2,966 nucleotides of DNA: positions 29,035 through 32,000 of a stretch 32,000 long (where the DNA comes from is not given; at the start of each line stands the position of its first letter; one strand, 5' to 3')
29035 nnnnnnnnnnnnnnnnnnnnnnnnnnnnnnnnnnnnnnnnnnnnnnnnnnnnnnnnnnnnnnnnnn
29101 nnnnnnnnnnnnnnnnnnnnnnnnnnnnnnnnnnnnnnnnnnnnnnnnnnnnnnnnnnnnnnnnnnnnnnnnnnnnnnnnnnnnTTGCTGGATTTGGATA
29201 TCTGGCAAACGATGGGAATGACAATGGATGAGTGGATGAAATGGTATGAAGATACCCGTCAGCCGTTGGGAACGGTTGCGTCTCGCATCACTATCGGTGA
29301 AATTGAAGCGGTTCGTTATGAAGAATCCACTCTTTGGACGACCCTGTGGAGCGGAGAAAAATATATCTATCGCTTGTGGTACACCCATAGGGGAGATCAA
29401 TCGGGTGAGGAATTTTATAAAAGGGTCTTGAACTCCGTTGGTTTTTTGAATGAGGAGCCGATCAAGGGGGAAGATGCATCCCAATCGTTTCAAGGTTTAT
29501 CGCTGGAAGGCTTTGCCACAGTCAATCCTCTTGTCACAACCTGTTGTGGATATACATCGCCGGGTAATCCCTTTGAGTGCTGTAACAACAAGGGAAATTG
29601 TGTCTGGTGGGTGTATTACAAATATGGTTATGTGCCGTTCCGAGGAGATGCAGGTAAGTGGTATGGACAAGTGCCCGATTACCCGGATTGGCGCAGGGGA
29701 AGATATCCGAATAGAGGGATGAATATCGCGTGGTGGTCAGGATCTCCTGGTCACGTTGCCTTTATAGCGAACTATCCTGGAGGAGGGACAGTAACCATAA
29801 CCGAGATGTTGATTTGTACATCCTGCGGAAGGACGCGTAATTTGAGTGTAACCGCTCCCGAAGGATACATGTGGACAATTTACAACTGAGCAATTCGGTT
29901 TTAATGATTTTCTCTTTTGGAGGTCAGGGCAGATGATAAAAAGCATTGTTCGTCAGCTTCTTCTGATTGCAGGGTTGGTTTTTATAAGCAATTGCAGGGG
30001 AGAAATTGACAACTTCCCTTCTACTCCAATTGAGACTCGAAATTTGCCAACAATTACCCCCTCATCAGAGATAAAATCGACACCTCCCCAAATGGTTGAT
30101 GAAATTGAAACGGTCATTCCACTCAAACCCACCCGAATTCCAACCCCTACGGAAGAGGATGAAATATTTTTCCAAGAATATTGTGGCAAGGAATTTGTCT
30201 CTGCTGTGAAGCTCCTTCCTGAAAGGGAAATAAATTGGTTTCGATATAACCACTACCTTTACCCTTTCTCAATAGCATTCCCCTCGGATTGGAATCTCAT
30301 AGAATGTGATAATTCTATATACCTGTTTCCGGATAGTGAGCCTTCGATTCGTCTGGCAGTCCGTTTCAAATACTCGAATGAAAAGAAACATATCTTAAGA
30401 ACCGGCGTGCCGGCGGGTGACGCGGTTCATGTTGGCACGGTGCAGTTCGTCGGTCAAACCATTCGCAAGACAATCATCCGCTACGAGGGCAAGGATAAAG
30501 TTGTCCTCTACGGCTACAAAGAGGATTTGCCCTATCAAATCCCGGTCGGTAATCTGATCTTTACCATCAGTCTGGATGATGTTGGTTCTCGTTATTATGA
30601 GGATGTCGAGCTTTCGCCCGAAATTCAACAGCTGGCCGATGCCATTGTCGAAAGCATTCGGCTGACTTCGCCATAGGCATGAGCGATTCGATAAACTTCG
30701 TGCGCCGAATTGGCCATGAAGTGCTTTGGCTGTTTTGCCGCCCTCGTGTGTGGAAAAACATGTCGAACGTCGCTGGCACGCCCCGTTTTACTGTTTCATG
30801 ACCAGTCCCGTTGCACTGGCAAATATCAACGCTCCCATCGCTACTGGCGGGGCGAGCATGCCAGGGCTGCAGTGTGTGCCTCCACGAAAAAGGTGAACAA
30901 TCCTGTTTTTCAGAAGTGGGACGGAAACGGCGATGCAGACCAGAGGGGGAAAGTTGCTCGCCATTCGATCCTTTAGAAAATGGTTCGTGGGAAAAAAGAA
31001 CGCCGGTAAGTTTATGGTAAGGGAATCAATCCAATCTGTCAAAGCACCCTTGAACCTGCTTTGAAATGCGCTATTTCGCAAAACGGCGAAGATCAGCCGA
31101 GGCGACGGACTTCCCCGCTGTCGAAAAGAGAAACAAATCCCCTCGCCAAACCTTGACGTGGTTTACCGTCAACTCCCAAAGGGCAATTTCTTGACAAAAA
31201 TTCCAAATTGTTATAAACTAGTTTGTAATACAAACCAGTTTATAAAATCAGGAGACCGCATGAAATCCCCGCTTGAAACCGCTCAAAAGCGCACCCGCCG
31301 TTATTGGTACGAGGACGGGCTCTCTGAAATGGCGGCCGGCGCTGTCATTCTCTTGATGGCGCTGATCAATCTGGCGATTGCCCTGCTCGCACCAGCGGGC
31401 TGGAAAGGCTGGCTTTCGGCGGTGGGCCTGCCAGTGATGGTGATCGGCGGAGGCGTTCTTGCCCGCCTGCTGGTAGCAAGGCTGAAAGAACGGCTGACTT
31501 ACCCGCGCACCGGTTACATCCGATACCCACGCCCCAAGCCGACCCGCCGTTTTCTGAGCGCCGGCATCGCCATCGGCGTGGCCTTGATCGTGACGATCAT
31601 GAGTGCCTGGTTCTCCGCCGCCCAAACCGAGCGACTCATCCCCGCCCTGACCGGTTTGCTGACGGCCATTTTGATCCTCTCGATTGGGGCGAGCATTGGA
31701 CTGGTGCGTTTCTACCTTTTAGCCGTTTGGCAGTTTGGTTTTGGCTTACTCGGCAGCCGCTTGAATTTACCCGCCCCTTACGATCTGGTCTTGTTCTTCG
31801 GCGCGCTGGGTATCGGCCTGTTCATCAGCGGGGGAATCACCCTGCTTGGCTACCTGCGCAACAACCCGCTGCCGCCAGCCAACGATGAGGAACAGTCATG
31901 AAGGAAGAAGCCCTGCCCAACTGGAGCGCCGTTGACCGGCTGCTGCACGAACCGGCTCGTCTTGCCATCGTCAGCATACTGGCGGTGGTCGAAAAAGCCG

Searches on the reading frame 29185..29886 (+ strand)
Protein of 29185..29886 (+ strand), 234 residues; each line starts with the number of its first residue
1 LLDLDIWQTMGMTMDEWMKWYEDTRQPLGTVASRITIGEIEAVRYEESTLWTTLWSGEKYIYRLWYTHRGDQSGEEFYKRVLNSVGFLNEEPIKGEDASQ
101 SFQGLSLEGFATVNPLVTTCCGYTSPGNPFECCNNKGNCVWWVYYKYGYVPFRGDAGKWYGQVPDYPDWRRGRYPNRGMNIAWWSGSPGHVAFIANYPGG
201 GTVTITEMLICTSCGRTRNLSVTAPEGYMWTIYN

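Call 5: search_protein_families(library=pfam, proteins=[window:29185-29886:+], max_evalue=1)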
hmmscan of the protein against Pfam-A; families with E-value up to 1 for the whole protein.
window:29185-29886:+ (234 aa): 1 family
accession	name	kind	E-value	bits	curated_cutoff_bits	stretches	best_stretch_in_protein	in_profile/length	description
PF05257.22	CHAP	-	1.5e-08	35.5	26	1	136-208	8-80/81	CHAP domain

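Call 6: search_protein_families(library=ncbifam, proteins=[window:29185-29886:+], max_evalue=1)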
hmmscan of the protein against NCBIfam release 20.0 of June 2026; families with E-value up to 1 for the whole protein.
window:29185-29886:+ (234 aa): 0 families

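Call 57: search_protein_families(library=padloc, proteins=[window:29185-29886:+], max_evalue=0.1)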
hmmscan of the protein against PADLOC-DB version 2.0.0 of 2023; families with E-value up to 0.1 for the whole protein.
window:29185-29886:+ (234 aa): 0 families

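Call 58: search_protein_families(library=phrogs, proteins=[window:29185-29886:+], max_evalue=0.1)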
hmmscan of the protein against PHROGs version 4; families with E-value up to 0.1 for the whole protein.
window:29185-29886:+ (234 aa): 0 families

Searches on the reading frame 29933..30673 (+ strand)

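Call 5: search_protein_families(library=pfam, proteins=[window:29933-30673:+], max_evalue=1)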
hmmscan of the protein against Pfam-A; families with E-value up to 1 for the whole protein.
window:29933-30673:+ (247 aa): 0 families

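Call 6: search_protein_families(library=ncbifam, proteins=[window:29933-30673:+], max_evalue=1)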
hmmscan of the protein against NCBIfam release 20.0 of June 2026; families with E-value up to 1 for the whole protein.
window:29933-30673:+ (247 aa): 2 families
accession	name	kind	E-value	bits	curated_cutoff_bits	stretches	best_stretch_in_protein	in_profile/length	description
NF033385.1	enterocin_LsbB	subfamily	0.057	13.1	33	1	92-113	10-31/35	LsbB family leaderless bacteriocin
TIGR03595.1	Obg_CgtA_exten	equivalog_domain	0.061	13.2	37.65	1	135-172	30-67/70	Obg family GTPase CgtA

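Call 57: search_protein_families(library=padloc, proteins=[window:29933-30673:+], max_evalue=0.1)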
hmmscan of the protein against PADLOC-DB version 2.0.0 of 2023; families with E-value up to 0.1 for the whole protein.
window:29933-30673:+ (247 aa): 0 families

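Call 58: search_protein_families(library=phrogs, proteins=[window:29933-30673:+], max_evalue=0.1)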
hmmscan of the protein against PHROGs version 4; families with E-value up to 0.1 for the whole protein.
window:29933-30673:+ (247 aa): 0 families

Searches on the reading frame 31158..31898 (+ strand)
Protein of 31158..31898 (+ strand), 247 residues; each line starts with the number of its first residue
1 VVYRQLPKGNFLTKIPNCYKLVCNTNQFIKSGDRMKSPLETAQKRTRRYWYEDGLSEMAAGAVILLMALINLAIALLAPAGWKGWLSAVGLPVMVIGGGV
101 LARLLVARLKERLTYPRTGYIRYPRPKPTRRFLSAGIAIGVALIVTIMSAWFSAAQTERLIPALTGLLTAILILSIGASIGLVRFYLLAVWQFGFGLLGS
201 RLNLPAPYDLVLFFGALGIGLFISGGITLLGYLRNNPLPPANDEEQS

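Call 5: search_protein_families(library=pfam, proteins=[window:31158-31898:+], max_evalue=1)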
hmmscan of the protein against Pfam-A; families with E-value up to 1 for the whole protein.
window:31158-31898:+ (247 aa): 1 family
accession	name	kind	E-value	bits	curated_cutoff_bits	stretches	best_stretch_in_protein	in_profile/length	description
PF07332.16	Phage_holin_3_6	-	0.012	16.1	28.4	1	58-116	40-101/116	Putative Actinobacterial Holin-X, holin superfamily III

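Call 6: search_protein_families(library=ncbifam, proteins=[window:31158-31898:+], max_evalue=1)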
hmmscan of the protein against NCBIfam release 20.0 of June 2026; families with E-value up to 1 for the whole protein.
window:31158-31898:+ (247 aa): 1 family
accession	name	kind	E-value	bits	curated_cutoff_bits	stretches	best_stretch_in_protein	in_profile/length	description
NF041559.1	BTH_I2691_fam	subfamily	0.69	8.3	150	1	48-234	645-822/858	T6SS effector BTH_I2691 family protein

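Call 57: search_protein_families(library=padloc, proteins=[window:31158-31898:+], max_evalue=0.1)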
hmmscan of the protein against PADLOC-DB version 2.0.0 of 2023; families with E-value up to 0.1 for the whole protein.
window:31158-31898:+ (247 aa): 0 families

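Call 58: search_protein_families(library=phrogs, proteins=[window:31158-31898:+], max_evalue=0.1)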
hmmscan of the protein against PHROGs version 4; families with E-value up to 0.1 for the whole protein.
window:31158-31898:+ (247 aa): 0 families
